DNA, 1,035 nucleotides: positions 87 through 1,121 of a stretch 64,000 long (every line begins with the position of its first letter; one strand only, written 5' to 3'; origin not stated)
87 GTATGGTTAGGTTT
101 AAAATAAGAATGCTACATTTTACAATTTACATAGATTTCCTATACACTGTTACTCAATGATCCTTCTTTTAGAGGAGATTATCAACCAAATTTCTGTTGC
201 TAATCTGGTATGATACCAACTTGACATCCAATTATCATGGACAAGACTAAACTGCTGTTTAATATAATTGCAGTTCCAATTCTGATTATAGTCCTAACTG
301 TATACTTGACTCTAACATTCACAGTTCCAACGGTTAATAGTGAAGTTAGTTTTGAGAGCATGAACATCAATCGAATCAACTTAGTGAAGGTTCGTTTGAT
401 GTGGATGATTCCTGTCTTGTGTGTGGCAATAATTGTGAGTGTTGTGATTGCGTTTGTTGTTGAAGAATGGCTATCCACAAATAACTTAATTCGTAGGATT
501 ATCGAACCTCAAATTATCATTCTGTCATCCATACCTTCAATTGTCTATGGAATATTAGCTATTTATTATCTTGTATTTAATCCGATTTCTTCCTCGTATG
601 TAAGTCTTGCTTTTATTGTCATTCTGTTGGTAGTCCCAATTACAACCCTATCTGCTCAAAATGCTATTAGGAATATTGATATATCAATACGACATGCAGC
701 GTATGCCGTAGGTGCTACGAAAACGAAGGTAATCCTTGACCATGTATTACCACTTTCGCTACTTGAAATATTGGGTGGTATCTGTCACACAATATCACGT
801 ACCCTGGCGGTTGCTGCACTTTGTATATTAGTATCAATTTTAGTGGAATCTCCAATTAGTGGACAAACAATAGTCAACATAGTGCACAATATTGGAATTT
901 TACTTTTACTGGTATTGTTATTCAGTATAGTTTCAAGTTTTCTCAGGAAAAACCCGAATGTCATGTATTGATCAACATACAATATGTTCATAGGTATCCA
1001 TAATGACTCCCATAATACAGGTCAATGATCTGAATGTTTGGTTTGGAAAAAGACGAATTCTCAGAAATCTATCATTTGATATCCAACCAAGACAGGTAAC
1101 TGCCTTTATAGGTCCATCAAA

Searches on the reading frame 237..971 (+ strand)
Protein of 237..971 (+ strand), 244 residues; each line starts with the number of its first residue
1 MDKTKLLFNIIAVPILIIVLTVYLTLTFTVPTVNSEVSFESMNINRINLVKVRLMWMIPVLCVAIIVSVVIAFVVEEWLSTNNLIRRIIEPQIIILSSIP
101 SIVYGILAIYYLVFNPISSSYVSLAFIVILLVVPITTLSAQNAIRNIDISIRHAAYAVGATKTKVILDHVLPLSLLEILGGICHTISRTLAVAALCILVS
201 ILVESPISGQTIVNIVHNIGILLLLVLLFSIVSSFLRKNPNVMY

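Call 49: search_protein_families(library=padloc, alignment_id=A1, max_evalue=0.00001)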
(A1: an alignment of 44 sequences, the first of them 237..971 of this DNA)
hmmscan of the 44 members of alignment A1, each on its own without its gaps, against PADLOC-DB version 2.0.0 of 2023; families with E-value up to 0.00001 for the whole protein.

A. member 1, window:237-971:+ (244 aa): 0 families

B. families by the number of members that match (of 44 scanned): 13 families
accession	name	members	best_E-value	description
PDLC04135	mad3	3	2.4e-33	mads_3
PDLC04140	mad8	3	9.9e-12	mads_8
PDLC02980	AriA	3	9e-08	-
PDLC03597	REase_MTase_IIG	1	7.2e-243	Type IIG restriction enzyme-methyltransferase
PDLC03621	REase_MTase_IIG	1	1.2e-201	Type IIG restriction enzyme-methyltransferase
PDLC03051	REase_MTase_I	1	3.4e-180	Type I restriction enzyme-methyltransferase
PDLC03610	REase_MTase_IIG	1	6.9e-57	Type IIG restriction enzyme-methyltransferase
PDLC03631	REase_MTase_IIG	1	4.3e-45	Type IIG restriction enzyme-methyltransferase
PDLC04134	mad2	1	5.1e-21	mads_2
PDLC02979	AriA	1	5.5e-08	-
PDLC03025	MTase_I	1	6.1e-08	Type I methyltransferase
PDLC03338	MTase_II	1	4.3e-06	Type II methyltransferase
PDLC04175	HEC-01A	1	8.6e-06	-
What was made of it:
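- On CRISPR array: No cas model hit among 44 window ORFs (PADLOC, call 49).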

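Call 50: search_protein_families(library=pfam, alignment_id=A1, max_evalue=0.00001)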
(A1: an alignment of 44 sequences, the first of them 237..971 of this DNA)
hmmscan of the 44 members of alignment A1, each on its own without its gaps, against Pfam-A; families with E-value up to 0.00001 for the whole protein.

A. member 1, window:237-971:+ (244 aa): 1 family
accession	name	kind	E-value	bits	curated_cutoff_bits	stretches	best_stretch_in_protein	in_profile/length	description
PF00528.27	BPD_transp_1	-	1.4e-09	38.4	26.4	1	69-234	2-172/184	Binding-protein-dependent transport system inner membrane component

B. families by the number of members that match (of 44 scanned): 69 families (the first 25 are shown)
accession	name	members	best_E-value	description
PF00005.33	ABC_tran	3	8e-37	ABC transporter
PF13304.12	AAA_21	2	6.4e-07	AAA domain, putative AbiEii toxin, Type IV TA system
PF00133.28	tRNA-synt_1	1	2.2e-140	tRNA synthetases class I (I, L, M and V)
PF02934.20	GatB_N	1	2.2e-117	GatB/GatE catalytic domain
PF00121.24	TIM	1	7.9e-103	Triosephosphate isomerase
PF18135.7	Type_ISP_C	1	8.9e-98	Type ISP C-terminal specificity domain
PF00890.30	FAD_binding_2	1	6.3e-92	FAD binding domain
PF01266.30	DAO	1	5.8e-71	FAD dependent oxidoreductase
PF10282.15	Lactonase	1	6.1e-69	Lactonase, 7-bladed beta-propeller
PF02800.25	Gp_dh_C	1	1.9e-66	Glyceraldehyde 3-phosphate dehydrogenase, C-terminal domain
PF03279.18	Lip_A_acyltrans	1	2.1e-57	Bacterial lipid A biosynthesis acyltransferase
PF04552.19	Sigma54_DBD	1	4.2e-57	Sigma-54, DNA binding domain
PF02637.23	GatB_Yqey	1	4.4e-53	GatB domain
PF01895.24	PhoU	1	1.5e-45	PhoU domain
PF00324.27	AA_permease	1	2.6e-44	Amino acid permease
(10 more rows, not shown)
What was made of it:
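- On Iterons: The window encodes tRNA synthetase, GatB, GAPDH, TIM and sigma-54 (call 50).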
